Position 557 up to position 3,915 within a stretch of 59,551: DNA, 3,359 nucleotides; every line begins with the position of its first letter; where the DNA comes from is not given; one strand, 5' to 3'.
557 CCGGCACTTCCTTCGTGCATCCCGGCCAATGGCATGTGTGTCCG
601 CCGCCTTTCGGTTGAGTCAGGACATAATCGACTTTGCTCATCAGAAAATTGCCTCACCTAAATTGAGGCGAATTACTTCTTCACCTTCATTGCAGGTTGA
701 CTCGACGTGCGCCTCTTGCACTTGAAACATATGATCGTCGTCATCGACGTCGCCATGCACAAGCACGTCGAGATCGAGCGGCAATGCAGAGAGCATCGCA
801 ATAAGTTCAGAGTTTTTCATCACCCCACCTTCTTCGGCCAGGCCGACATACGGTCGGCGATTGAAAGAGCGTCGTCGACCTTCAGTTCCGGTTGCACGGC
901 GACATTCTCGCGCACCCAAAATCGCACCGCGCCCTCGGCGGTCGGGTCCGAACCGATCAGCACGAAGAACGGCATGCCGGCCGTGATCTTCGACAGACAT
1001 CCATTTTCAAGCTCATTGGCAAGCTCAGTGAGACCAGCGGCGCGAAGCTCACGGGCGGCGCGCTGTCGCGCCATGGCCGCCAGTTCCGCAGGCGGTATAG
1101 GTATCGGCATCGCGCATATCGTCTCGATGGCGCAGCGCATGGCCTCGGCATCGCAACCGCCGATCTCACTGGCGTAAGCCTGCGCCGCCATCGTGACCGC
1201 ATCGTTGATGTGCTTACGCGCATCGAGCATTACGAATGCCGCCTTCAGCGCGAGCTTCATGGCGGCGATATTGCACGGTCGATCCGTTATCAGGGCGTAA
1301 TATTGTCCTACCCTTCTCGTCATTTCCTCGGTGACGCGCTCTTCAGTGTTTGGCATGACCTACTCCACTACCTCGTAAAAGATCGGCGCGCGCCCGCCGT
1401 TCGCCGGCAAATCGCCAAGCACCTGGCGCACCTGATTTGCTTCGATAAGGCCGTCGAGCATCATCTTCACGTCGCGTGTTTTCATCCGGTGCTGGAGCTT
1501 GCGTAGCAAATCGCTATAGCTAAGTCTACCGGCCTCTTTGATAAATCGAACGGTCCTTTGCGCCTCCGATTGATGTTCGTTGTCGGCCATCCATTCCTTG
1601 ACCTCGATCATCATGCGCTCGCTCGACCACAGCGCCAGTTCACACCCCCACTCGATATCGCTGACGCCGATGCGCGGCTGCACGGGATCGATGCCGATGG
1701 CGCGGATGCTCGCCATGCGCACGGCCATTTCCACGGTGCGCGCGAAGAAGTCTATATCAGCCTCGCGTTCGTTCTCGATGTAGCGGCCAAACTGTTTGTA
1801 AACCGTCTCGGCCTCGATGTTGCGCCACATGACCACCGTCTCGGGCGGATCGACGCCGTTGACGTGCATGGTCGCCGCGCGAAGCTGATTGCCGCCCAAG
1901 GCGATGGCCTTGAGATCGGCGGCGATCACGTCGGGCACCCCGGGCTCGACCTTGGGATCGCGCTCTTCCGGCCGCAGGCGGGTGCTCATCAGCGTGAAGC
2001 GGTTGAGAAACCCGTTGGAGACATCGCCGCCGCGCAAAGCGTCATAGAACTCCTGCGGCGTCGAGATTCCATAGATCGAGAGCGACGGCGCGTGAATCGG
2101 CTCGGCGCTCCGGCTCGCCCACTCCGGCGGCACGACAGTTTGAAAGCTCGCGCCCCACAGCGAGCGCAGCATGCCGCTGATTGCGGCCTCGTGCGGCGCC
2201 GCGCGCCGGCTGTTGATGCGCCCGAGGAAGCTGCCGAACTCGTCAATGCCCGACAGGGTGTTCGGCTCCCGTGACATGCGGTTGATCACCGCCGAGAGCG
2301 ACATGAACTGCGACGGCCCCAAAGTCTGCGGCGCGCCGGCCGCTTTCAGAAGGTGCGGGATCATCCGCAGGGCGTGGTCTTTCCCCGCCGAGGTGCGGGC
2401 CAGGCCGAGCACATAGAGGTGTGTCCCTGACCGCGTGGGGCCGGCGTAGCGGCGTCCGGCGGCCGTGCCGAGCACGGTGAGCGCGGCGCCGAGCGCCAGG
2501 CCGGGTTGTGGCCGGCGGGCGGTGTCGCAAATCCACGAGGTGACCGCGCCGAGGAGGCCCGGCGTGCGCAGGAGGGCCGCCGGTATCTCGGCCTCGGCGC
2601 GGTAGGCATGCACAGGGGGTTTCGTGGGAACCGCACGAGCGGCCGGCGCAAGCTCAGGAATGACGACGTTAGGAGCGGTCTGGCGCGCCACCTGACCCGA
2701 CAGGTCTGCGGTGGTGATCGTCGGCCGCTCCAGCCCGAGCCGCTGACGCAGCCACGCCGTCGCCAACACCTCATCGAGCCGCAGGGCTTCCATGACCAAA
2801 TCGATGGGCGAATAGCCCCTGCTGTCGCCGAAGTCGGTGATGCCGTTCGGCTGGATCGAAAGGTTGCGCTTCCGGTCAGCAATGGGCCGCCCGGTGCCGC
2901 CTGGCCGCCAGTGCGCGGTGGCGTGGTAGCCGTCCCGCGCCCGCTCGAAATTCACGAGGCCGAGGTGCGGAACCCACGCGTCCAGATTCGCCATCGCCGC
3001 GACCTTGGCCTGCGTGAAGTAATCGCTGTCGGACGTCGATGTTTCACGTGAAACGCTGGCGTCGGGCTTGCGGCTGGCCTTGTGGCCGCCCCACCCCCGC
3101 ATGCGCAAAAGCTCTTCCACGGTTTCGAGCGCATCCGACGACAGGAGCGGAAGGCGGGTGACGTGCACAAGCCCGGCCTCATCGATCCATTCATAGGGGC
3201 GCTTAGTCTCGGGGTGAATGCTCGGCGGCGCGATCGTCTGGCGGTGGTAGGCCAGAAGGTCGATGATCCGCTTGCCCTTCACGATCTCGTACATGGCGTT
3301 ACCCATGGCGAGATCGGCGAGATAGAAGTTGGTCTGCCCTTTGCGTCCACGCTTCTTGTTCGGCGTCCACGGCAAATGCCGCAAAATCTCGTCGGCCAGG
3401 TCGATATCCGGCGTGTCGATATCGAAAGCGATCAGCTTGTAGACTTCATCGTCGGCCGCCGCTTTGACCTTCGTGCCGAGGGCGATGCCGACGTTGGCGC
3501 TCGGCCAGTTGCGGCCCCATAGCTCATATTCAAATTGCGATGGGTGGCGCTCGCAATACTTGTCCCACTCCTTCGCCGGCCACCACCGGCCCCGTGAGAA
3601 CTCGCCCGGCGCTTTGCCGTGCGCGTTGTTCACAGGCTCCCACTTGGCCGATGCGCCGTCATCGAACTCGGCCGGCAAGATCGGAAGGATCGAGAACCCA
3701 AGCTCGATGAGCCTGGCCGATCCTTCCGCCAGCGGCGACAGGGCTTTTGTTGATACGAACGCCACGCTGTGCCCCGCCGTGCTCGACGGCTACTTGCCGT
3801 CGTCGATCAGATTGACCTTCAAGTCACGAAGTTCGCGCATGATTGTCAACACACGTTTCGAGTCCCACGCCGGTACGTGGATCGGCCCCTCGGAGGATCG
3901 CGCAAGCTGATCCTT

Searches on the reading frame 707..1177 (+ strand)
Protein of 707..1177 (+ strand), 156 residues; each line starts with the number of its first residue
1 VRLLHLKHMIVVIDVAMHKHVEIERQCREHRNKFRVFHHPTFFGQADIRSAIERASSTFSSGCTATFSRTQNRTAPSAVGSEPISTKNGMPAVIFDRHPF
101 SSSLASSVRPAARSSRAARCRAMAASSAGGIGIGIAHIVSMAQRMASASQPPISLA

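Call 42: search_protein_families(library=pfam, alignment_id=A4, max_evalue=0.001)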
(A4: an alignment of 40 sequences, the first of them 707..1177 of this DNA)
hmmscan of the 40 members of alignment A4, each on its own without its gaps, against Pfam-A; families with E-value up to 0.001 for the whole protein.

A. member 1, window:707-1177:+ (156 aa): 0 families

B. families by the number of members that match (of 40 scanned): 9 families
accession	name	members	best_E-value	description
PF13479.12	AAA_24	1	2.1e-35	AAA domain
PF05037.18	DUF669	1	6.3e-13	Protein of unknown function (DUF669)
PF19474.4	DUF6011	1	9.1e-12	Family of unknown function (DUF6011)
PF03592.21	Terminase_2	1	6.5e-10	Terminase small subunit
PF24623.2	Phage_zn_bind_8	1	2.3e-08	Putative DNA-binding phage zinc finger domain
PF05866.16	RusA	1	4.1e-08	Endodeoxyribonuclease RusA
PF19821.5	Phage_capsid_2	1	9.9e-07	Phage capsid protein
PF01541.30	GIY-YIG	1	4.4e-05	GIY-YIG catalytic domain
PF09636.16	XkdW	1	0.00055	XkdW protein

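Call 43: search_protein_families(library=phrogs, alignment_id=A4, max_evalue=0.0001)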
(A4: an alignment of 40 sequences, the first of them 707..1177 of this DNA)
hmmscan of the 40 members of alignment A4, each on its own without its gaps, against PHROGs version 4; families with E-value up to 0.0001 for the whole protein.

A. member 1, window:707-1177:+ (156 aa): 0 families

B. families by the number of members that match (of 40 scanned): 26 families (the first 25 are shown)
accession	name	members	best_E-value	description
phrog_1990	-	1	1.6e-83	Cas4-domain exonuclease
phrog_2300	-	1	4e-41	-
phrog_124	-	1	6.6e-36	Sak4-like ssDNA annealing protein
phrog_4046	-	1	1e-29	-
phrog_6015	-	1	8.6e-28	single strand DNA binding protein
phrog_13350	-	1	2.3e-26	-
phrog_3437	-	1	4.6e-19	major head protein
phrog_394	-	1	1.1e-17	tail protein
phrog_34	-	1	8.5e-14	RusA-like Holliday junction resolvase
phrog_636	-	1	4.3e-13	-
phrog_28893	-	1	1e-11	-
phrog_26742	-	1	2.3e-11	-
phrog_51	-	1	2.2e-10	terminase small subunit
phrog_6032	-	1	1.2e-09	-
phrog_11573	-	1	1.3e-09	-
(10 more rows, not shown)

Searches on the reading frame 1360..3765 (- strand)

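Call 17: search_protein_families(library=phrogs, proteins=[window:1360-3765:-], max_evalue=0.001)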
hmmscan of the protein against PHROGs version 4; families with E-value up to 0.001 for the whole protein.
window:1360-3765:- (801 aa): 3 families
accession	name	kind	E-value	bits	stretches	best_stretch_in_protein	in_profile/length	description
phrog_3022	-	DNA, RNA and nucleotide metabolism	3e-71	241.9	1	41-788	27-776/788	DNA primase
phrog_1156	-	DNA, RNA and nucleotide metabolism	2.3e-19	70.4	1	10-221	11-197/855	DNA primase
phrog_10514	-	DNA, RNA and nucleotide metabolism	4.7e-16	59.2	1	408-594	347-535/750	DNA primase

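Call 18: search_protein_families(library=pfam, proteins=[window:1360-3765:-], max_evalue=0.001)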
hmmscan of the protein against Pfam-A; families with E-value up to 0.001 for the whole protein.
window:1360-3765:- (801 aa): 2 families
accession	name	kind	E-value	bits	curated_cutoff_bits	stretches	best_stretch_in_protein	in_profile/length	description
PF09250.16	Prim-Pol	-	1.4e-13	52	22.8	1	18-202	3-152/158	Bifunctional DNA primase/polymerase, N-terminal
PF13148.11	DUF3987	-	8.5e-06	25.6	27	1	548-713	184-353/364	Protein of unknown function (DUF3987)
